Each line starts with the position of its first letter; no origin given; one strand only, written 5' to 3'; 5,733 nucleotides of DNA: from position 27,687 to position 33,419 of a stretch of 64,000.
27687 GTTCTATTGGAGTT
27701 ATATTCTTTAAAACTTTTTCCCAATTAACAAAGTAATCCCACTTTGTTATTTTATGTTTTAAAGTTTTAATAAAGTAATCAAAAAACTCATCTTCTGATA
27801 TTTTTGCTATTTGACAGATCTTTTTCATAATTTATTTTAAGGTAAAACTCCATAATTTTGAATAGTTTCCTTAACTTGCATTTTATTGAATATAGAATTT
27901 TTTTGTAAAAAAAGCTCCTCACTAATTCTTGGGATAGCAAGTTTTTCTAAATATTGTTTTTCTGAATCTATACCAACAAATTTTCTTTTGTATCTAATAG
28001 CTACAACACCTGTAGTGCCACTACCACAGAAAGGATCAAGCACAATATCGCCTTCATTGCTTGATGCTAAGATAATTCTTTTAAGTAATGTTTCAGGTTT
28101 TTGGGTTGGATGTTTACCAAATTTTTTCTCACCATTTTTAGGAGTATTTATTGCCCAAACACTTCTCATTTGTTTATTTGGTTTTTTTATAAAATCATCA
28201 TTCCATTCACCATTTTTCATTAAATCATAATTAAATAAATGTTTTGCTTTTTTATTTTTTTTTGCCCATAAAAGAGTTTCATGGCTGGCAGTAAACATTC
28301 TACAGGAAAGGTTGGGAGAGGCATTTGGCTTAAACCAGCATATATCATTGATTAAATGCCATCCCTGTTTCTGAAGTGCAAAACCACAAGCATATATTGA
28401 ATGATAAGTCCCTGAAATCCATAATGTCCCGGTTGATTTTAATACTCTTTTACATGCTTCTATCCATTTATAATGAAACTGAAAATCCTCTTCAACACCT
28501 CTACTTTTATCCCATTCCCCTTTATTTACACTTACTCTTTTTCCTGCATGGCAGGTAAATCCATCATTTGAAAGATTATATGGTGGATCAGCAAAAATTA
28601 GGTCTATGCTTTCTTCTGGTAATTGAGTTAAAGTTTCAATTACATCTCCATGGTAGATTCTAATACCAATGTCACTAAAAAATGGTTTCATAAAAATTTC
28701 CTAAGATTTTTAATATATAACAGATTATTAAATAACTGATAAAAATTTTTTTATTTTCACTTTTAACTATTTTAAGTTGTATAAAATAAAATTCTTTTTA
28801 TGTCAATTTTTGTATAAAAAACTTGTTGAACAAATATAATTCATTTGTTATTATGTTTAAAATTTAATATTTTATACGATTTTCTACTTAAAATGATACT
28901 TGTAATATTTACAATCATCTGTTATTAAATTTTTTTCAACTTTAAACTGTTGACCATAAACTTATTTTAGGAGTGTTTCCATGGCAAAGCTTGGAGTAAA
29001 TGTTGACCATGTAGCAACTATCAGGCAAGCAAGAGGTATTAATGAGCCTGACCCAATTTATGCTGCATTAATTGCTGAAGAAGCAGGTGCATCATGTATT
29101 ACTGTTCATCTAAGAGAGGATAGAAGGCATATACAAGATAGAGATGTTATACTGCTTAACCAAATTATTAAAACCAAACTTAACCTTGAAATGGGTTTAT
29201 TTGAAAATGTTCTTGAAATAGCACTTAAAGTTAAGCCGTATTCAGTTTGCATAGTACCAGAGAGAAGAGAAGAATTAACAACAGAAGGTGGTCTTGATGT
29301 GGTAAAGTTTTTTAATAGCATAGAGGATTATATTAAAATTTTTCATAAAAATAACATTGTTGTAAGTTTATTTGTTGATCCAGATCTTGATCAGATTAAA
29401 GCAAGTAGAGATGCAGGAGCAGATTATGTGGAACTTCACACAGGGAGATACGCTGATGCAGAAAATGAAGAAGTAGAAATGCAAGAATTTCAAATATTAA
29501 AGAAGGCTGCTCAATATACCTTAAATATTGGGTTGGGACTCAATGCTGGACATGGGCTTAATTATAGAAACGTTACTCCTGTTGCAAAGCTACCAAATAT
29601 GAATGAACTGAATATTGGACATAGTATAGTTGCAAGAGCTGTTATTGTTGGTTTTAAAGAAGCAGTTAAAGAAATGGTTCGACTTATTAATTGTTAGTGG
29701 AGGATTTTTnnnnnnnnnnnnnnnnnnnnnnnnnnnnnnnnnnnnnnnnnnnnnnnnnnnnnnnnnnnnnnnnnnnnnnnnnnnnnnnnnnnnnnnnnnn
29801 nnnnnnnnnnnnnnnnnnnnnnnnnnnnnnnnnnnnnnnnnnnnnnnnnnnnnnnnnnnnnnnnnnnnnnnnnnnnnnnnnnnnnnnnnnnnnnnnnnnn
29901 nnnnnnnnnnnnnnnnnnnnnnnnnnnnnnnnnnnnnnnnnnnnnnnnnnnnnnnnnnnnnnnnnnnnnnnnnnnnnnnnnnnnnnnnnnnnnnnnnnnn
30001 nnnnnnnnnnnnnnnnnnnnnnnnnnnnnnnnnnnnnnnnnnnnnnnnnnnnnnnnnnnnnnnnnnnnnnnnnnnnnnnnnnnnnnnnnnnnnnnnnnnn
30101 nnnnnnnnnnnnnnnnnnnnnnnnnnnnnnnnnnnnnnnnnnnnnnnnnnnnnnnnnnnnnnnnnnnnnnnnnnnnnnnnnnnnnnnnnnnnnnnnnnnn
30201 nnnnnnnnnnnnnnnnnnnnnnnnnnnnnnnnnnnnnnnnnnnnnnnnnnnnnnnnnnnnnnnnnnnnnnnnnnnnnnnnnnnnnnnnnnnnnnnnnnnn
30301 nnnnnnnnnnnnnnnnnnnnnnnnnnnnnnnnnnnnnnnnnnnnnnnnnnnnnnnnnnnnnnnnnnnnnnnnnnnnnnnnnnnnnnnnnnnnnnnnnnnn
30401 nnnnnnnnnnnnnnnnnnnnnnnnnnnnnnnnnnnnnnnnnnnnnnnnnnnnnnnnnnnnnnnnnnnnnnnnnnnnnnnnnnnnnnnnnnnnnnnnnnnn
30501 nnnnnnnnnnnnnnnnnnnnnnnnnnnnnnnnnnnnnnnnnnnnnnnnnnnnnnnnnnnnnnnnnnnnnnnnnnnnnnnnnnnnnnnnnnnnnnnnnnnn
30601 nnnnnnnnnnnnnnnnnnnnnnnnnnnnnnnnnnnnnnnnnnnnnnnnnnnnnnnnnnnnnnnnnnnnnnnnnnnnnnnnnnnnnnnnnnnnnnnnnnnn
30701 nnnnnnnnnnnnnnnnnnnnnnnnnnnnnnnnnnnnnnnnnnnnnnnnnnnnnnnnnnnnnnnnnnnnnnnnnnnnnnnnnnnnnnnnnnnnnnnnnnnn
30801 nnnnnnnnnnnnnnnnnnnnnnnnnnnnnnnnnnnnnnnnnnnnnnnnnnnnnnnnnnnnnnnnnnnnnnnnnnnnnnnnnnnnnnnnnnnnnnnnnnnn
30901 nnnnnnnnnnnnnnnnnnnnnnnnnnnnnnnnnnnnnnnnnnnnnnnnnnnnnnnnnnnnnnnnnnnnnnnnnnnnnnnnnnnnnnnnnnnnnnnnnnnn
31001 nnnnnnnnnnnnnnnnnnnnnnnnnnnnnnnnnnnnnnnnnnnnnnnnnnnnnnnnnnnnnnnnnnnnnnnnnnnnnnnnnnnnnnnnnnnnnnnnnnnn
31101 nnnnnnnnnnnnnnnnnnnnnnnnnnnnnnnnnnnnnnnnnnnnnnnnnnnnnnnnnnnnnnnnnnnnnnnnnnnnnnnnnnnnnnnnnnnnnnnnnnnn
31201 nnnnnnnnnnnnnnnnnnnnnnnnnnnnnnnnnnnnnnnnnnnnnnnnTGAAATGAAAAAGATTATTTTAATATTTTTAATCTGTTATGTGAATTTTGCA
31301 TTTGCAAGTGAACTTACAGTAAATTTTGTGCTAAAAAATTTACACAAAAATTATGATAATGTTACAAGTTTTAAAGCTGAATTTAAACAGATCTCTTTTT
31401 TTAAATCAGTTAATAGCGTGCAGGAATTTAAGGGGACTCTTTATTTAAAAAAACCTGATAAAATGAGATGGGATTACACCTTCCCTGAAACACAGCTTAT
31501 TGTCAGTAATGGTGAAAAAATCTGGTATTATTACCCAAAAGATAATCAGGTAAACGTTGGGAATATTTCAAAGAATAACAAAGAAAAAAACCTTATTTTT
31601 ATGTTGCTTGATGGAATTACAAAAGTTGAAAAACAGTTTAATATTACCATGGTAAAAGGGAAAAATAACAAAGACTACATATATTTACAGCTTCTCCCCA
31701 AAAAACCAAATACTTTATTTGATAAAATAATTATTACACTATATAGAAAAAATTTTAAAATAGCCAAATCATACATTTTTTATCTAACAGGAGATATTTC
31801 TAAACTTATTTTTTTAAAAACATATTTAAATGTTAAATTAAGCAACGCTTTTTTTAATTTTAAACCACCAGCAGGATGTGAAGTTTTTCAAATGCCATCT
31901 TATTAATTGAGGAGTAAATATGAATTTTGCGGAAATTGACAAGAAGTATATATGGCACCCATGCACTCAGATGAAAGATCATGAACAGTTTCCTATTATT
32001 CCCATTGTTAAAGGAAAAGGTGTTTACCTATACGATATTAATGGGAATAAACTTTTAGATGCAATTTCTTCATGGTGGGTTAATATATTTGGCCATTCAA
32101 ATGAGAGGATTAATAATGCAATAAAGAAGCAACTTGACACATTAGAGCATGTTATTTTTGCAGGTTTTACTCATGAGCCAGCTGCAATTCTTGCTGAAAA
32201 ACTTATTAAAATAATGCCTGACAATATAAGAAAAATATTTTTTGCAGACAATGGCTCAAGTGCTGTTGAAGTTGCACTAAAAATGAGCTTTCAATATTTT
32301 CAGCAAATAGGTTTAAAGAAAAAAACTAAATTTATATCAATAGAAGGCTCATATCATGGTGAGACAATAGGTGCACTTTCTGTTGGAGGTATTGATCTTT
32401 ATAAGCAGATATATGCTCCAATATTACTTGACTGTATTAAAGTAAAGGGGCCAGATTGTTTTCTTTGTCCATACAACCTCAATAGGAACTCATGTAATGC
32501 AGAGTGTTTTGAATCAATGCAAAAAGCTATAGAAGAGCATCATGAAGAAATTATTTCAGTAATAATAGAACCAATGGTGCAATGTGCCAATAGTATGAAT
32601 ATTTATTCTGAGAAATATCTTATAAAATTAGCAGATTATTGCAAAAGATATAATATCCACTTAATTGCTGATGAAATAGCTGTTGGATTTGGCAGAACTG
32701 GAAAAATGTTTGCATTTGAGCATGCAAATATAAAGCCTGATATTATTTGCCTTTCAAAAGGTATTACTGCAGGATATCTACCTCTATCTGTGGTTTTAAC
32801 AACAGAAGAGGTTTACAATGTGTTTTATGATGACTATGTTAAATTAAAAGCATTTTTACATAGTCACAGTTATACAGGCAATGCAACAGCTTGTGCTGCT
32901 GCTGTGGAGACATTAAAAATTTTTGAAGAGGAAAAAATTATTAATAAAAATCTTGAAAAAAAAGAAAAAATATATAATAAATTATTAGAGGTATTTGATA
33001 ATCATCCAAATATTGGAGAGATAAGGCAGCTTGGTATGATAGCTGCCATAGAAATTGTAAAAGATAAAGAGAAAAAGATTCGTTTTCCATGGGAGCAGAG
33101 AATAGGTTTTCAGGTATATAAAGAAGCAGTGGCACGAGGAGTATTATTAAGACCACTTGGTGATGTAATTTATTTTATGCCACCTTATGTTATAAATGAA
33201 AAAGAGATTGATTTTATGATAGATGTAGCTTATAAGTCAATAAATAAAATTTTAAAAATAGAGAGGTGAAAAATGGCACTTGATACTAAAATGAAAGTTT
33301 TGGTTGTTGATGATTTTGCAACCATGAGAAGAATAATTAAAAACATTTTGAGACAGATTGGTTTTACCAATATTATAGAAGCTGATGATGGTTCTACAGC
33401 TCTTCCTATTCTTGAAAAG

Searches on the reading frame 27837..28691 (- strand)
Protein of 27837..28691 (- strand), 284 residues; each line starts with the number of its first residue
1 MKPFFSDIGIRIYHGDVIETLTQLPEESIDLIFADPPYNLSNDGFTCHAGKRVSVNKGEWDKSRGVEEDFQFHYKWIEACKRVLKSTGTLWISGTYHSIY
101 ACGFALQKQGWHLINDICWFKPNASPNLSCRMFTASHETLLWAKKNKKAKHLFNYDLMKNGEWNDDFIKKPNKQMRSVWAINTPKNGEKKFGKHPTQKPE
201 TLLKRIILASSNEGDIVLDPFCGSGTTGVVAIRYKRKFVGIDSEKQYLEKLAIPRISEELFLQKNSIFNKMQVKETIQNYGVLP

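Call 41: search_protein_families(library=ncbifam, proteins=[window:27837-28691:-], max_evalue=1e-15)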
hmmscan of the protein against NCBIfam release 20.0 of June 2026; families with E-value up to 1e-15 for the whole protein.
window:27837-28691:- (284 aa): 3 families
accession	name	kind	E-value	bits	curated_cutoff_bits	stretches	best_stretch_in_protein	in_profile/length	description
NF050803.1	DnaMtaseCcrMCaul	equivalog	9.6e-76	254.9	830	1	11-271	5-262/350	adenine-specific DNA-methyltransferase CcrM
NF008572.0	PRK11524.1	equivalog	1.9e-43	148.7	292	1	9-269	14-269/294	adenine-specific DNA-methyltransferase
NF010253.0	PRK13699.1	subfamily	7.5e-18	65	244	0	193-248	143-198/226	DNA methyltransferase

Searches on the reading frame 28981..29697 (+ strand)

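Call 27: search_protein_families(library=ncbifam, proteins=[window:28981-29697:+], max_evalue=0.00001)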
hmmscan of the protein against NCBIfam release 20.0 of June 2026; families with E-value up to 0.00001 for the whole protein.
window:28981-29697:+ (238 aa): 6 families
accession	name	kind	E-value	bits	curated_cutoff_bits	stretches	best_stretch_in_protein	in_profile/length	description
NF003625.0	PRK05265.1-3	equivalog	1.2e-106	355.4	190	1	1-237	2-238/242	pyridoxine 5'-phosphate synthase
NF003623.0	PRK05265.1-1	equivalog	7.2e-104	346.4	347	1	3-236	5-238/243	pyridoxine 5'-phosphate synthase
NF003627.0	PRK05265.1-5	equivalog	3.1e-97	324.6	207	1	3-237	2-239/240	pyridoxine 5'-phosphate synthase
TIGR00559.1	pdxJ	equivalog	3.1e-93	311.7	192.75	1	3-237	1-238/239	pyridoxine 5'-phosphate synthase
NF003624.0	PRK05265.1-2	equivalog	1.4e-89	299.8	331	1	3-236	7-243/252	pyridoxine 5'-phosphate synthase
NF003626.0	PRK05265.1-4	equivalog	2.4e-62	210.3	222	1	1-236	2-242/246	pyridoxine 5'-phosphate synthase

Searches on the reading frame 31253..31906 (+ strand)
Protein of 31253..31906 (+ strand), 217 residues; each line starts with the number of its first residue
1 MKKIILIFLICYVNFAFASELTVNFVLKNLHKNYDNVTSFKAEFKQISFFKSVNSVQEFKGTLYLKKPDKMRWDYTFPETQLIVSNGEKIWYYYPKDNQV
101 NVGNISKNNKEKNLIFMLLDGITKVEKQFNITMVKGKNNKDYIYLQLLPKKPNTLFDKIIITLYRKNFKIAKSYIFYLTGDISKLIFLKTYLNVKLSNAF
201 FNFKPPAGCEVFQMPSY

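Call 27: search_protein_families(library=ncbifam, proteins=[window:31253-31906:+], max_evalue=0.00001)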
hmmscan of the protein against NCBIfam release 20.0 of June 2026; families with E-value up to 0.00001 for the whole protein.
window:31253-31906:+ (217 aa): 5 families
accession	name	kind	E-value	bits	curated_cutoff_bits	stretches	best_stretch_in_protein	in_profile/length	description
TIGR00547.2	lolA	equivalog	3.7e-38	131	112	1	5-213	4-201/202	outer membrane lipoprotein periplasmic chaperone LolA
NF053544.1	LolA2_flexi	equivalog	1.4e-16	60.5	125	1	1-202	1-207/208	flexirubin biosynthesis/transport protein LolA2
NF000661.0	PRK00031.1-3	equivalog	6.6e-16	58.4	255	1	28-214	40-225/225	outer membrane lipoprotein chaperone LolA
NF053572.1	LolA1_Flavo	equivalog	1.6e-13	50.8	100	1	3-205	2-202/214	outer membrane lipoprotein periplasmic chaperone LolA1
NF000663.1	PRK00031.2-1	exception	1.5e-10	40.8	120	1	19-135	16-112/168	LolA-like outer membrane lipoprotein chaperone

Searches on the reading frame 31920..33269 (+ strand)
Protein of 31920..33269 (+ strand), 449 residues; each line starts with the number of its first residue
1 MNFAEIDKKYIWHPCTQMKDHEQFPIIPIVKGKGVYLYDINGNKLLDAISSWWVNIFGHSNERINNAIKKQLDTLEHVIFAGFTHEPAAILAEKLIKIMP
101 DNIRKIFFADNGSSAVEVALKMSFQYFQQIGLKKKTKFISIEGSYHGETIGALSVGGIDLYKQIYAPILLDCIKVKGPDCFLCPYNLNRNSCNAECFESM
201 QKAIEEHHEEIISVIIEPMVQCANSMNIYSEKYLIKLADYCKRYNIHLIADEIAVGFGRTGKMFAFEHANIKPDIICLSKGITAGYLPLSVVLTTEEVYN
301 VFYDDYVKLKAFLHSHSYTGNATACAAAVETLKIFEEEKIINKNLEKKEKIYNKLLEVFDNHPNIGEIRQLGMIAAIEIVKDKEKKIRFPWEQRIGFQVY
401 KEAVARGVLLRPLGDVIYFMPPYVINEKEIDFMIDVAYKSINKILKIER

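Call 27: search_protein_families(library=ncbifam, proteins=[window:31920-33269:+], max_evalue=0.00001)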
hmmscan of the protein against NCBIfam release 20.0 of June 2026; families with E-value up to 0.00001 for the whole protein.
window:31920-33269:+ (449 aa): 69 families (the best 25 are shown)
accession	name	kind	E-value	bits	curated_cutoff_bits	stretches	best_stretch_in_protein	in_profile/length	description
NF005443.0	PRK07030.1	equivalog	4e-196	651.9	729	1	3-443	7-446/451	adenosylmethionine--8-amino-7-oxononanoate transaminase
TIGR00508.1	bioA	equivalog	8.1e-173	574.8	405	1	11-441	1-418/419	adenosylmethionine--8-amino-7-oxononanoate transaminase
NF004624.0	PRK05964.1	equivalog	3.4e-162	539.9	494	1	3-443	6-424/427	adenosylmethionine--8-amino-7-oxononanoate transaminase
NF005940.0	PRK07986.1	equivalog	8.8e-105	350.7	625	1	5-442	7-422/429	adenosylmethionine--8-amino-7-oxononanoate transaminase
NF005683.0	PRK07481.1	subfamily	2.2e-104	350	575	1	5-442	8-448/453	hypothetical protein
NF005682.0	PRK07480.1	subfamily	1.3e-96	324.1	510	1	3-445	13-453/459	aminotransferase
NF005812.0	PRK07678.1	subfamily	2.6e-96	323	488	1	3-444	10-450/451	aminotransferase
NF004767.0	PRK06105.1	subfamily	8.3e-95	318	517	1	4-445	9-451/460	aminotransferase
NF005685.0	PRK07483.1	equivalog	9.4e-93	311.4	485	1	28-446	15-440/444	aspartate aminotransferase family protein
NF005375.0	PRK06917.1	equivalog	1.9e-89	300.5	535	1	21-446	12-441/448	aspartate aminotransferase family protein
NF005102.0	PRK06541.1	equivalog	4.5e-88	295.8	574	1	7-438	16-450/460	aspartate aminotransferase family protein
NF005447.0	PRK07036.1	equivalog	1.4e-86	291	618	1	4-444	14-455/468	aminotransferase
NF052567.1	OmAmTferAptACaul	equivalog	2.9e-86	289.9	500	1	11-443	5-430/431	omega-aminotransferase AptA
NF005684.0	PRK07482.1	subfamily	3e-83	279.9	687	1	3-446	8-457/464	hypothetical protein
NF005993.0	PRK08117.1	subfamily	1.5e-80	270.9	574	1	23-444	23-430/433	aspartate aminotransferase family protein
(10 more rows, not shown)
